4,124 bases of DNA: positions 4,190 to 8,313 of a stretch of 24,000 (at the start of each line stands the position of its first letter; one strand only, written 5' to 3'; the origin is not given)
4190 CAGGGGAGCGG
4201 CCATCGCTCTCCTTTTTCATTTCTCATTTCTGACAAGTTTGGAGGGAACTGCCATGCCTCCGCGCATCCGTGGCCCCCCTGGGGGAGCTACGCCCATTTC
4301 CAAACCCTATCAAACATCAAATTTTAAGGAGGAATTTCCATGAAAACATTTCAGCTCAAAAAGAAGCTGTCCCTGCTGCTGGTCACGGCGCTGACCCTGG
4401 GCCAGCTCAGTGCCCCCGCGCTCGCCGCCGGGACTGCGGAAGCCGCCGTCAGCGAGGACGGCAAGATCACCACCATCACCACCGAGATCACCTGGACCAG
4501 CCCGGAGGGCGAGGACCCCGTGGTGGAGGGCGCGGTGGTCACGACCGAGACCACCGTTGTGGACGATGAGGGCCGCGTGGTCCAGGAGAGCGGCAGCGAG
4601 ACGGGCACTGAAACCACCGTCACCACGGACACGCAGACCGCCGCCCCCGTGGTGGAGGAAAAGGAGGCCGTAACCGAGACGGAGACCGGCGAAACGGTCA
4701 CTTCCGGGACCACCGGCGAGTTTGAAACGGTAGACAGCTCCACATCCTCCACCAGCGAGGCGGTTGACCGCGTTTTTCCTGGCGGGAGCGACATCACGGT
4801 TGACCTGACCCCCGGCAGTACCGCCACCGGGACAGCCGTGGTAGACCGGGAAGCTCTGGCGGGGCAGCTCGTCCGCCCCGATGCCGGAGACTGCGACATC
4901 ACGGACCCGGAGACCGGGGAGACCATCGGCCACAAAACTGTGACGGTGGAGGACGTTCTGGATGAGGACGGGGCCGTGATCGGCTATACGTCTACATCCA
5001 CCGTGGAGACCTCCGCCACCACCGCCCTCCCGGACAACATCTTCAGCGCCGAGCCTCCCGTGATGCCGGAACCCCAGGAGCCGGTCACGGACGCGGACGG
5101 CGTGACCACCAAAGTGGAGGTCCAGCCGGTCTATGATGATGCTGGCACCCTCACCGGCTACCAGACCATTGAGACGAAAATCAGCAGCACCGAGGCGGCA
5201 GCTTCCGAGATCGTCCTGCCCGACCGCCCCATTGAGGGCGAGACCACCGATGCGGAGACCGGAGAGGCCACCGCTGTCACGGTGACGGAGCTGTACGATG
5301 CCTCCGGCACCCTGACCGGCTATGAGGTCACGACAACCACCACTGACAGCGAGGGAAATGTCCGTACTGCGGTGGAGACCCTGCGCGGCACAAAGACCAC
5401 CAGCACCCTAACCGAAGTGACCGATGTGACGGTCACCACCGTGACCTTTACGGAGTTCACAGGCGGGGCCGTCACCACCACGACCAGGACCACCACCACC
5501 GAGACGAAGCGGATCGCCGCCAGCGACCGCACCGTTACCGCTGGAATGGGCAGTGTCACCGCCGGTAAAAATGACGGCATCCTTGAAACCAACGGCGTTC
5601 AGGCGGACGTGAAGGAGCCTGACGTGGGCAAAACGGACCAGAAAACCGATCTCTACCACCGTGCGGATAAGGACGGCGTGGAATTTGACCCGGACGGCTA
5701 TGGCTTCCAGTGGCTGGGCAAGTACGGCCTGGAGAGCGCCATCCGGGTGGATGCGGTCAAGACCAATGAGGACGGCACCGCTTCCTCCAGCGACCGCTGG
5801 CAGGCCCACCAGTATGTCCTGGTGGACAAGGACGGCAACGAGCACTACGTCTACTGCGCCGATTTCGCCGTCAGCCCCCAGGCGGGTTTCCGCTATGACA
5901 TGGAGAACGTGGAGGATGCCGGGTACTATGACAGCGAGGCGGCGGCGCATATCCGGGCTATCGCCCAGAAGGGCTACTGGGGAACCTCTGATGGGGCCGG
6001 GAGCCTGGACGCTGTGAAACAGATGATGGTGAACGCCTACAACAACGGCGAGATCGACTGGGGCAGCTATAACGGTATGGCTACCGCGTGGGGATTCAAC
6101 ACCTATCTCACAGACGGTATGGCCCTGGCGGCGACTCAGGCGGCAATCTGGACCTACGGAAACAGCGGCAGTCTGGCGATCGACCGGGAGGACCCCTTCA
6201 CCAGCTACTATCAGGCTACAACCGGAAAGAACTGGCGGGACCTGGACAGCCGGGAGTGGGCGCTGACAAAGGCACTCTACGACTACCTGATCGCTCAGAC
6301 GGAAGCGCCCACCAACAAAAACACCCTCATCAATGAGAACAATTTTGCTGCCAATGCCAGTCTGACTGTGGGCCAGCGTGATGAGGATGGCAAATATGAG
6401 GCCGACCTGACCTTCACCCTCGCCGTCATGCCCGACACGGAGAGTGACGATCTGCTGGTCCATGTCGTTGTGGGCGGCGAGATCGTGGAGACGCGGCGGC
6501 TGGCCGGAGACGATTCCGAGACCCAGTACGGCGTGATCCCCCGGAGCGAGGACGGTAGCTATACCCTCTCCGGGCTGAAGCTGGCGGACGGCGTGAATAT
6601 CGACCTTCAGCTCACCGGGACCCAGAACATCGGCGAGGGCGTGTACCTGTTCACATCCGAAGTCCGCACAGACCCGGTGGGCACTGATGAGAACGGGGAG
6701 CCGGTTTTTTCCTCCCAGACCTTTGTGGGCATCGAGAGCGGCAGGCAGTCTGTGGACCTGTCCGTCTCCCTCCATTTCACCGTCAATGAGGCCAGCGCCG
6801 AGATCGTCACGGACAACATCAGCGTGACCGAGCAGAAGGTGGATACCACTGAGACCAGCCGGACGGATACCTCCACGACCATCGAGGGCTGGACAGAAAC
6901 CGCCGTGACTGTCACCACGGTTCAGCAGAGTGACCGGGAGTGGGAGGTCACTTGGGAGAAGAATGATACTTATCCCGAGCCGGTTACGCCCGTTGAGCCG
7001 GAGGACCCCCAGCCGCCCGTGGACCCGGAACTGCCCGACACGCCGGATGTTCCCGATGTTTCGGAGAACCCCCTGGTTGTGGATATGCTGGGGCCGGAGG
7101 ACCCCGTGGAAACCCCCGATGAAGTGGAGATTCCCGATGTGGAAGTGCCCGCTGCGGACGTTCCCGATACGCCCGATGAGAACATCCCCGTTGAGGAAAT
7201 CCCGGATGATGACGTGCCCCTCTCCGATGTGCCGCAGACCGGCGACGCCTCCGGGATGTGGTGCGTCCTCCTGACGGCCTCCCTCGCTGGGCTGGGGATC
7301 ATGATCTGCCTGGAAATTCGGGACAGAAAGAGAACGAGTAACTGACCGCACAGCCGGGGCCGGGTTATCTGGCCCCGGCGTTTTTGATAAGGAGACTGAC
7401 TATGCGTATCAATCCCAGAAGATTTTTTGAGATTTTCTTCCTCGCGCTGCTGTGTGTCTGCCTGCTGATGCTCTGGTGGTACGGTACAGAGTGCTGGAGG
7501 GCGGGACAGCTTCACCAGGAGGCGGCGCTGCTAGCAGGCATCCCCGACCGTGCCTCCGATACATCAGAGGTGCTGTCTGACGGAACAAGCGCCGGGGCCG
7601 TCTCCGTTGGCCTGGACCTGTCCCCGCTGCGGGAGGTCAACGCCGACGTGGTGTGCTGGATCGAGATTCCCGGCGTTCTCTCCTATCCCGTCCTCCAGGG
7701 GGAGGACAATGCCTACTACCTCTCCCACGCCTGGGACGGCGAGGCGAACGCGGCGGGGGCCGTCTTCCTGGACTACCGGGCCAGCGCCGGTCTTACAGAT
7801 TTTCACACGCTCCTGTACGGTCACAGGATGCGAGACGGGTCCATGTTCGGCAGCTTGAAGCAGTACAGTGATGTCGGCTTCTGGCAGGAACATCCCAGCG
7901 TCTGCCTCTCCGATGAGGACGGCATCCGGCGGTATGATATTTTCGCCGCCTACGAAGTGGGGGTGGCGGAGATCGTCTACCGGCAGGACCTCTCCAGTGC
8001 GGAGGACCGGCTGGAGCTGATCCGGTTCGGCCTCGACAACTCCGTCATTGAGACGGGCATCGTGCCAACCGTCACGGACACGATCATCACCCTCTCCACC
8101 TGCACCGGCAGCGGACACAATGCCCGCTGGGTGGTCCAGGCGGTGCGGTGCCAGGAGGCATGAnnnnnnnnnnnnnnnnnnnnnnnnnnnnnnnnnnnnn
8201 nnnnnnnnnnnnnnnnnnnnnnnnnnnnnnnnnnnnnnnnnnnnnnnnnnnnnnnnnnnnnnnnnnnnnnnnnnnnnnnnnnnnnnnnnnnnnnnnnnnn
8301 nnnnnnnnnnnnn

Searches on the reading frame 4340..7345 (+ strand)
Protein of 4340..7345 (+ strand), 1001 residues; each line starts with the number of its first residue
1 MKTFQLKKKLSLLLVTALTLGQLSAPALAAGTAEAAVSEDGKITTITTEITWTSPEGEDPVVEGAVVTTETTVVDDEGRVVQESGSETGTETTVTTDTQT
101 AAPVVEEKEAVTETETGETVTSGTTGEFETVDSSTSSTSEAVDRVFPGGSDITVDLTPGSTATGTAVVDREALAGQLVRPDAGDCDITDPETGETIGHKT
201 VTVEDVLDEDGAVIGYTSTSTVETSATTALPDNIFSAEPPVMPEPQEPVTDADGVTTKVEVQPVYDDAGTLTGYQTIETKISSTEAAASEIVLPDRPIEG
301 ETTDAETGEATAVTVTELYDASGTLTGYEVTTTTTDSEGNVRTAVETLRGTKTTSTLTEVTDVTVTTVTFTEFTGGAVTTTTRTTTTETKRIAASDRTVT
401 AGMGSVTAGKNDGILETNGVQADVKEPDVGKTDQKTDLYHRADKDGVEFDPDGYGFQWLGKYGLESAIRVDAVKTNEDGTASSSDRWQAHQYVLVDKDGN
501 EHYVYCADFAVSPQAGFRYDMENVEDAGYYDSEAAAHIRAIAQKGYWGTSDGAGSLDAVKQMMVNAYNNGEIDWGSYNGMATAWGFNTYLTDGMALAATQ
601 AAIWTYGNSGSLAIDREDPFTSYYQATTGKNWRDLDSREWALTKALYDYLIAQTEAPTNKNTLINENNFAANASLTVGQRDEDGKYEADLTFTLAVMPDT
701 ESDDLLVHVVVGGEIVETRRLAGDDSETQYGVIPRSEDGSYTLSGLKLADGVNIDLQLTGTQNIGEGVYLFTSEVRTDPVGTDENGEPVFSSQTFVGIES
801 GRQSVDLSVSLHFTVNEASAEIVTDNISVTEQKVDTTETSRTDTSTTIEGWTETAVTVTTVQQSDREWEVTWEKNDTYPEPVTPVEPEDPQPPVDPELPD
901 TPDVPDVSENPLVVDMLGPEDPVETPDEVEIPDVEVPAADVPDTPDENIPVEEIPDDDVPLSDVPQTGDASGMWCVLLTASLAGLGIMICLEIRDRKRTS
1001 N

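Call 20: search_protein_families(library=pfam, proteins=[window:4340-7345:+], max_evalue=0.001)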
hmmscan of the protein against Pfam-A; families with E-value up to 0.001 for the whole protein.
window:4340-7345:+ (1001 aa): 1 family
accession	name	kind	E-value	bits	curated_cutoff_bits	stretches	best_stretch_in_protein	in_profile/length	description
PF08341.16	TED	-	0.00018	22.4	22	0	504-654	2-100/102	Thioester domain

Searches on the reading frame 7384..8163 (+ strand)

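Call 20: search_protein_families(library=pfam, proteins=[window:7384-8163:+], max_evalue=0.001)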
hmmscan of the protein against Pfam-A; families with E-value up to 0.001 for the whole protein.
window:7384-8163:+ (259 aa): 1 family
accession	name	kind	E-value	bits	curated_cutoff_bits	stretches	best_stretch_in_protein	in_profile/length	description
PF04203.18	Sortase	-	2.1e-13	50.6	26.6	1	95-255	3-124/125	Sortase domain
